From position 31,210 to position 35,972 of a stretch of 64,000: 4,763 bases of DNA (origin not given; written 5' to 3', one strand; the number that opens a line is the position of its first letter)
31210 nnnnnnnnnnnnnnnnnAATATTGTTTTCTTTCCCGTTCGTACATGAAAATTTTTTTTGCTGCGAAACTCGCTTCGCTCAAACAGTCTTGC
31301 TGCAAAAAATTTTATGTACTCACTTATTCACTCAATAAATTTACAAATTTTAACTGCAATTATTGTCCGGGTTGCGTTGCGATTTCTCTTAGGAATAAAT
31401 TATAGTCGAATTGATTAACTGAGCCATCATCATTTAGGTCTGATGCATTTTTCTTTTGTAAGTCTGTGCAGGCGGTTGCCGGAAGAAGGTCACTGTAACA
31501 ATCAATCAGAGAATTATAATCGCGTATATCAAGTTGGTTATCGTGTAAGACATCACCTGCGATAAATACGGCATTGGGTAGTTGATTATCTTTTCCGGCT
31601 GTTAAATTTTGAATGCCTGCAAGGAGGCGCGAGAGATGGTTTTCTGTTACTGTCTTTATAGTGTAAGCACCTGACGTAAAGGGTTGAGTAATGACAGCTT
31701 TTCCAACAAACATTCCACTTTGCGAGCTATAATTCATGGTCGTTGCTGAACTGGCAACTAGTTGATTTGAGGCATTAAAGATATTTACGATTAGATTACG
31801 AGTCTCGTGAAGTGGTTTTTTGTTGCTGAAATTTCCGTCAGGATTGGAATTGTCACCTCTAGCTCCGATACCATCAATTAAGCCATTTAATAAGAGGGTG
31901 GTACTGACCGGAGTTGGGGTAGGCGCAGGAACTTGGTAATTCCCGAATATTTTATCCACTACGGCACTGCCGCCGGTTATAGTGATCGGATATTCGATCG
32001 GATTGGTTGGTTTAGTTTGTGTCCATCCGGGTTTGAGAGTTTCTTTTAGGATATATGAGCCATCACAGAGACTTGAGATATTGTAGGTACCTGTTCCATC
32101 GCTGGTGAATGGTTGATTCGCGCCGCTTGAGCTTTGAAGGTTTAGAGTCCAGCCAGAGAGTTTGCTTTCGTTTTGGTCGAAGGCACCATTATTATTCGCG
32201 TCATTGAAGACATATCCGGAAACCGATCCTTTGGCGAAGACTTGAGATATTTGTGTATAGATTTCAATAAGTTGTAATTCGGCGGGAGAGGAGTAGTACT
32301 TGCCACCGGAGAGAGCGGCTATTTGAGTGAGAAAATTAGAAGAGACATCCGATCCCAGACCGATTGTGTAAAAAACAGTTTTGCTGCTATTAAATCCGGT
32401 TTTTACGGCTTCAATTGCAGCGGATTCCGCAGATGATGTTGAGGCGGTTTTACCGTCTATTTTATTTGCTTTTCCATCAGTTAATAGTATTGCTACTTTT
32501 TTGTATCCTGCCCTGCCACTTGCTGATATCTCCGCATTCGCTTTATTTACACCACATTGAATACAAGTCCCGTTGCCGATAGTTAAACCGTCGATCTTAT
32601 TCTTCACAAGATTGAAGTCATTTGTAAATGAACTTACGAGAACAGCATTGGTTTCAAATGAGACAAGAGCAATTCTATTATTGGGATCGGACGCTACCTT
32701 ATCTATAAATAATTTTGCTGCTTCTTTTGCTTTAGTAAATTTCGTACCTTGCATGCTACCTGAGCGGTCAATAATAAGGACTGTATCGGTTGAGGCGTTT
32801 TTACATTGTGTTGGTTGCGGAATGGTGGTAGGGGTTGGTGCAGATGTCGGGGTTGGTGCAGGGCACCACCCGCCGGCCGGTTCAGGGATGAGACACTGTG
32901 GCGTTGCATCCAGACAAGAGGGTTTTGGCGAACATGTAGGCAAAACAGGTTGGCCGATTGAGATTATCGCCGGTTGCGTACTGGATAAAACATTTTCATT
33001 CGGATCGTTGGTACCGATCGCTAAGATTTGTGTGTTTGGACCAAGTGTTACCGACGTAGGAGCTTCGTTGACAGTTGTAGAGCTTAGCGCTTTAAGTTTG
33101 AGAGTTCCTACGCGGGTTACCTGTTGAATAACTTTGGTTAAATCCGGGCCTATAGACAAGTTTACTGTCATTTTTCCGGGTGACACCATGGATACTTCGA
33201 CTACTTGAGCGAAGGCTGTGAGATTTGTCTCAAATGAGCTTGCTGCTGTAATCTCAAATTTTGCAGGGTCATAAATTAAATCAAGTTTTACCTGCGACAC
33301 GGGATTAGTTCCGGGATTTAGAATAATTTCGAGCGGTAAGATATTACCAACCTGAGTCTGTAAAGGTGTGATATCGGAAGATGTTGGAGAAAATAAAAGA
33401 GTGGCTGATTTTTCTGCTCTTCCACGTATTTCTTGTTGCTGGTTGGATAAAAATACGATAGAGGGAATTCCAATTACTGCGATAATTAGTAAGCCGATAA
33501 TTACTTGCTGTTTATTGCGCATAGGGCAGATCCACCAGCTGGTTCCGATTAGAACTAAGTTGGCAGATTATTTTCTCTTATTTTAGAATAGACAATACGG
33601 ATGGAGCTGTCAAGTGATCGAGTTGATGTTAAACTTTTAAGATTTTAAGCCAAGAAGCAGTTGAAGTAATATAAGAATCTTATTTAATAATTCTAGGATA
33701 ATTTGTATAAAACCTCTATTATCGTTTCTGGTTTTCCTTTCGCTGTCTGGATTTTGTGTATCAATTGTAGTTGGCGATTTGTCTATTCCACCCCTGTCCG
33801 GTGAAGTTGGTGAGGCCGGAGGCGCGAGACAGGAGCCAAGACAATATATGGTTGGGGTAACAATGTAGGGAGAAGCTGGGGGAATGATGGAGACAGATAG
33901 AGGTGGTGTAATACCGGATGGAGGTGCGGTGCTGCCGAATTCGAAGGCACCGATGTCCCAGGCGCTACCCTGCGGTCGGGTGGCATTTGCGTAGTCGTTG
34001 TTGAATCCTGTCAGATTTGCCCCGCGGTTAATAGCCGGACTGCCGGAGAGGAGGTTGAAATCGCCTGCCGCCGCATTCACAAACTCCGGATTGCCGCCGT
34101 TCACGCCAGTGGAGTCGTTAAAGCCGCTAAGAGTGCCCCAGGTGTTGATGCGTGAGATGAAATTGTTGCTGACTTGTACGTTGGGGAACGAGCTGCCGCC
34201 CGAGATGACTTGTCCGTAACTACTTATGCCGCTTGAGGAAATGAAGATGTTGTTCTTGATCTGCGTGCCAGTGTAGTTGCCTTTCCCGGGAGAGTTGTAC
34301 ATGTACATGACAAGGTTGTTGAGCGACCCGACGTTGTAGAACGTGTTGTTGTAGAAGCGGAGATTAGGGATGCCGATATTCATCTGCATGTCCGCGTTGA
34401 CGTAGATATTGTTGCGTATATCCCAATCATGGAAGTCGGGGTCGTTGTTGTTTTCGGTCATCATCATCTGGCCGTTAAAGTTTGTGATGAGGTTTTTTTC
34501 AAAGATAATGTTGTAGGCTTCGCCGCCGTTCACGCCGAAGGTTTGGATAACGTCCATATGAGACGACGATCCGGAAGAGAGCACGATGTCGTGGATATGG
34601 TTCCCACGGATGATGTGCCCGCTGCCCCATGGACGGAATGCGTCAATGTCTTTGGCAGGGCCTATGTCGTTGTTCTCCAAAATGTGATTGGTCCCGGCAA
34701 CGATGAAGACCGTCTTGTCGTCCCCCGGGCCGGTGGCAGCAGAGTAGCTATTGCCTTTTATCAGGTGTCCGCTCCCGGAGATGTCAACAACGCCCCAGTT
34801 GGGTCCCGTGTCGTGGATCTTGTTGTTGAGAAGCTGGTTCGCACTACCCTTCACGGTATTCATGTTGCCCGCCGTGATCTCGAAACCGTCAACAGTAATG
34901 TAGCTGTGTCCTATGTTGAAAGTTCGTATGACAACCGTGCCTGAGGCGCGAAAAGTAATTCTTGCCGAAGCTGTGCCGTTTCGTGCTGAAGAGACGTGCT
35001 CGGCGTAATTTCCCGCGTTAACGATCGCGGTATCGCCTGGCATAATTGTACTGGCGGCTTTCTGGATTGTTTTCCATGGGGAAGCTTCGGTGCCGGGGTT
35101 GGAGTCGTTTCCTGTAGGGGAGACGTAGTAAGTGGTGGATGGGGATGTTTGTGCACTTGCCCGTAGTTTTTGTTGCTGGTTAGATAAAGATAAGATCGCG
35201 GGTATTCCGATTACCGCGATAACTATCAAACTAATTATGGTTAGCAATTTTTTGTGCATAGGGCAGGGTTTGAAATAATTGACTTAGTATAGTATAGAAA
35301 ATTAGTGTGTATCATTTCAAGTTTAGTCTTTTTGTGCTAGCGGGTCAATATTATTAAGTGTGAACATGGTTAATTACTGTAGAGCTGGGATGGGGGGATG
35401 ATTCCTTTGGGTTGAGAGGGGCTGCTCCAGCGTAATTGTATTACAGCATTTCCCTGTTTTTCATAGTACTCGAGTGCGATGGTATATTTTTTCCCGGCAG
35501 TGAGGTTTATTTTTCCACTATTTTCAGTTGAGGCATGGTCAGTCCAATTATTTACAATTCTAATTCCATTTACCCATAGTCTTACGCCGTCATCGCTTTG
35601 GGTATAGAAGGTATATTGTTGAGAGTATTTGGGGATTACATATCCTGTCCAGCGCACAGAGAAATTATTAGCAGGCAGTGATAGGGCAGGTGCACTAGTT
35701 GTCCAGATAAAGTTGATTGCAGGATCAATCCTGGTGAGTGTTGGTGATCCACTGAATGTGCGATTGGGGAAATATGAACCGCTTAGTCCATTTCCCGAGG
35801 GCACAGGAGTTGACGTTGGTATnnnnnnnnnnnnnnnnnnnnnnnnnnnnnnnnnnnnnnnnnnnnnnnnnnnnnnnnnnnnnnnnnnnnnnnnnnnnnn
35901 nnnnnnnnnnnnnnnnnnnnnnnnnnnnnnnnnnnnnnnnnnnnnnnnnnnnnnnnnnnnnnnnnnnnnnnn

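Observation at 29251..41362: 12-kb tandem array of paralogous cell-surface proteins (cohesin/dockerin-like, vWA, Cna-B, beta-helix, PA14)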

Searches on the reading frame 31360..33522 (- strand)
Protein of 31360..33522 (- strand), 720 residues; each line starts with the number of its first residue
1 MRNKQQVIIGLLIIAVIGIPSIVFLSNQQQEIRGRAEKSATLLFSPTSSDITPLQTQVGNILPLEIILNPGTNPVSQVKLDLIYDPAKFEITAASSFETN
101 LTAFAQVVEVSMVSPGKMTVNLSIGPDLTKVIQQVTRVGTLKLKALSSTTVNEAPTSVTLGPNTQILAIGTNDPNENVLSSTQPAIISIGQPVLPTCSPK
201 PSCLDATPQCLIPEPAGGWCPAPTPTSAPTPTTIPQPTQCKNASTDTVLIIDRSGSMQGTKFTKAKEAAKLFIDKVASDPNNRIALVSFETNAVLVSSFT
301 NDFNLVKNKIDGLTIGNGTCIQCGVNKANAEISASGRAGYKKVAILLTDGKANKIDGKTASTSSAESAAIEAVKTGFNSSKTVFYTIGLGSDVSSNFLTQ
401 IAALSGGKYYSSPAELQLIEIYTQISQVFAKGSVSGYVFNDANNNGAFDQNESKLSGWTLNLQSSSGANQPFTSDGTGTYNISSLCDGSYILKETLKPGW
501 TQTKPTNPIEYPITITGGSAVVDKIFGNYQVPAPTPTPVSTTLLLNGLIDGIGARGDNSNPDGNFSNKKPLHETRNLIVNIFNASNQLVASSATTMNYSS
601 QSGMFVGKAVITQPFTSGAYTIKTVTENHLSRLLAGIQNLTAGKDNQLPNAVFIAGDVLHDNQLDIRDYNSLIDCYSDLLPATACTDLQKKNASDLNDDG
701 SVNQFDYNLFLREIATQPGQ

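Call 3: search_protein_families(library=pfam, proteins=[window:31360-33522:-], max_evalue=0.1)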
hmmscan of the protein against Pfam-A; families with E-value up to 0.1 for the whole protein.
window:31360-33522:- (720 aa): 7 families
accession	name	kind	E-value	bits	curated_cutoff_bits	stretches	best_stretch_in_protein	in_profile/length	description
PF13519.12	VWA_2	-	1.3e-19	71.2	27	1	247-351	1-107/107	von Willebrand factor type A domain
PF00092.34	VWA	-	8e-19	69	23.8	1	246-422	1-172/174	von Willebrand factor type A domain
PF17210.9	SdrD_B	-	1.4e-10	41.8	29.7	1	434-505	3-75/112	SdrD B-like domain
PF13768.12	VWA_3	-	4.8e-05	23.9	27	1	248-410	4-154/155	von Willebrand factor type A domain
PF17802.7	SpaA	-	0.00019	21.9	23.1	1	449-498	9-62/91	Prealbumin-like fold domain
PF00404.24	Dockerin_1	-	0.023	15.3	22.9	1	655-710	1-52/57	Dockerin type I domain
PF13620.12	CarboxypepD_reg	-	0.044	14.6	32.3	0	449-493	8-53/82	Carboxypeptidase regulatory-like domain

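Call 4: search_protein_families(library=ncbifam, proteins=[window:31360-33522:-], max_evalue=0.1)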
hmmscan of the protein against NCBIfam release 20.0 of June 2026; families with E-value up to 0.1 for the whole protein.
window:31360-33522:- (720 aa): 7 families
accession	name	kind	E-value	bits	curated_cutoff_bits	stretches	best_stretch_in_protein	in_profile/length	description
TIGR02442.1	Cob-chelat-sub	hypoth_equivalog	2.3e-12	46.2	779.45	1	240-410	468-638/641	putative cobaltochelatase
TIGR03436.1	acidobact_VWFA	subfamily_domain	7e-11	42.2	81.25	1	230-448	62-301/324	VWA domain-containing protein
NF009943.0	PRK13406.1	equivalog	4.2e-09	35.5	571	1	242-373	399-530/585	magnesium chelatase subunit D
TIGR03788.1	marine_srt_targ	equivalog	6.8e-09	34.7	551.65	1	237-410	264-426/629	marine proteobacterial sortase target protein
NF010238.0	PRK13685.1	subfamily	6e-08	32.1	432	1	247-427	99-296/335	hypothetical protein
TIGR02031.1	BchD-ChlD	equivalog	1.1e-07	31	499.55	1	247-413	426-600/608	magnesium chelatase ATPase subunit D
NF041540.1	dockerin_GC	domain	0.047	14.1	29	0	656-712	10-61/67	GC-type dockerin domain-anchored protein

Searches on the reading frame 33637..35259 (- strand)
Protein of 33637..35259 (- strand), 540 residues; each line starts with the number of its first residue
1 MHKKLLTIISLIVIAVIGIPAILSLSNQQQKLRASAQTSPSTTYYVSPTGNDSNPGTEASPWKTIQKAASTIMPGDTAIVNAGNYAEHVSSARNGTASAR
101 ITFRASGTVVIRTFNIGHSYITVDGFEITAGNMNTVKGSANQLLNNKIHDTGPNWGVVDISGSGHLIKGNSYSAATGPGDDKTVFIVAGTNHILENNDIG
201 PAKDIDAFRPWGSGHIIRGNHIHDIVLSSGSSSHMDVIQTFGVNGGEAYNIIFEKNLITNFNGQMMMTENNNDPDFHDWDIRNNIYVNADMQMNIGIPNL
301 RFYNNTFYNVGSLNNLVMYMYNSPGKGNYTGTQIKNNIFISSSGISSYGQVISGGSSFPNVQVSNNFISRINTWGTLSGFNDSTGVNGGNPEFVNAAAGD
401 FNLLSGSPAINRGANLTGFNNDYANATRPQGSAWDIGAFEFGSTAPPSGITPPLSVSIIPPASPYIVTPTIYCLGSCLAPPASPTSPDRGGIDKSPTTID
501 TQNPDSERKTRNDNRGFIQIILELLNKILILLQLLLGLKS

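Call 3: search_protein_families(library=pfam, proteins=[window:33637-35259:-], max_evalue=0.1)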
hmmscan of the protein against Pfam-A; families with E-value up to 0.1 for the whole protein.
window:33637-35259:- (540 aa): 3 families
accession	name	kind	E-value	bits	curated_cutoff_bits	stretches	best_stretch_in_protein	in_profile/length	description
PF17161.10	DUF5123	-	4.6e-08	34.6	35.1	1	302-408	3-103/113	Domain of unknown function (DUF5123)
PF22842.2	Pel9A-like_beta_helix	-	7.1e-06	25.7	25.2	1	41-87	8-54/370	Pel9A-like, right handed beta helix region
PF07602.17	DUF1565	-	6.8e-05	22.7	20.3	1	49-88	2-41/257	Protein of unknown function (DUF1565)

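Call 4: search_protein_families(library=ncbifam, proteins=[window:33637-35259:-], max_evalue=0.1)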
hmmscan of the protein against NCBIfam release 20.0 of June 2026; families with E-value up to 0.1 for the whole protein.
window:33637-35259:- (540 aa): 4 families
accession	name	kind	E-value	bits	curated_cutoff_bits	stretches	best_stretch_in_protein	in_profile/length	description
NF041518.1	choice_anch_Q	domain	2.7e-12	46.8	25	1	400-441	16-57/58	choice-of-anchor Q domain-containing protein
NF041899.1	pec_ly_PelN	equivalog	1.7e-10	40.3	740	1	33-99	17-98/437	pectate lyase PelN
NF047854.1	LIC10774_subfam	equivalog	9.9e-10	37.9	380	1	23-89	41-107/358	LIC10774/LIC10365 family surface protein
NF010776.0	PRK14179.1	equivalog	0.015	14.5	445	1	198-271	112-183/284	bifunctional methylenetetrahydrofolate dehydrogenase/methenyltetrahydrofolate cyclohydrolase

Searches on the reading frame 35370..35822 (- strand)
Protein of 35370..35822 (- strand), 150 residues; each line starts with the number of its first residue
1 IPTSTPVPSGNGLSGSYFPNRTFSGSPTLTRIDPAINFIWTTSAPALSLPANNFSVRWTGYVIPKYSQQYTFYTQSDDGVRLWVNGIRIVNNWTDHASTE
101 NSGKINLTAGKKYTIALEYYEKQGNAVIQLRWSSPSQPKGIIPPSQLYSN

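Call 57: search_solved_structures(query=window:35370-35822:-, max_evalue=1e-20, show_alignments=1)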
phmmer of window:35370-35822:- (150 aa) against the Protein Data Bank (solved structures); distinct sequences matched with E-value up to 1e-20: 2.
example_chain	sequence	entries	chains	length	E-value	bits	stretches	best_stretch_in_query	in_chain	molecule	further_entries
6qe7_A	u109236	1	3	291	7.6e-76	256.6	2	11-149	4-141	Anti-sigma-I factor RsgI3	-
6qdi_A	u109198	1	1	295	1.3e-55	190.8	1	12-148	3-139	PA14 domain-containing protein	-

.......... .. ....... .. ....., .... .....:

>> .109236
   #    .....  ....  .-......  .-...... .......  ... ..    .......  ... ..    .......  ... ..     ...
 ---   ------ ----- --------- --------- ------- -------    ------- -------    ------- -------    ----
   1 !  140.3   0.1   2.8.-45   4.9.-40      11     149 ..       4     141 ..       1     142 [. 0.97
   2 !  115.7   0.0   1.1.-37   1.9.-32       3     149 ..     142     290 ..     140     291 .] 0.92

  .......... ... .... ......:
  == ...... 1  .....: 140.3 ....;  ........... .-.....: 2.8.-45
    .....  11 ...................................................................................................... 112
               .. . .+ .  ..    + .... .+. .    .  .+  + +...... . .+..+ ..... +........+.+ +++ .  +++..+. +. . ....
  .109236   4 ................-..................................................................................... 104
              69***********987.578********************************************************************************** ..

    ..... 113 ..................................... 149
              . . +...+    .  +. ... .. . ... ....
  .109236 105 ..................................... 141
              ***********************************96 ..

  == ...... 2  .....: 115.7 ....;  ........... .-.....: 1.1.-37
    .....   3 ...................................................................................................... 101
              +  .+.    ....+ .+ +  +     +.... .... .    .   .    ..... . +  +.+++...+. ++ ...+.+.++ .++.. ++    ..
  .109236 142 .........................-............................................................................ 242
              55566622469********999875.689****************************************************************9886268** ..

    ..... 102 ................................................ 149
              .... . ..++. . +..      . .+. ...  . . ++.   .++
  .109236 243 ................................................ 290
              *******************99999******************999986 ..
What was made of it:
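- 35370..37337 (-): g5: leader, right-handed beta-helix (DUF1565 / Pel9A-like cap, choice-of-anchor Q), Pro/Thr linker, PA14. It has no dockerin and lies in the operon's variable slot. The PA14 matches the C. thermocellum RsgI3 PA14 dyad 6QE7 at E 7.6e-76 (call 57).
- On PA14 domain: The match to 6QE7 has E 7.6e-76 (call 57).
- The g5 PA14 is closely related to the polysaccharide-sensing PA14 dyad of C. thermocellum RsgI3 (call 57).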
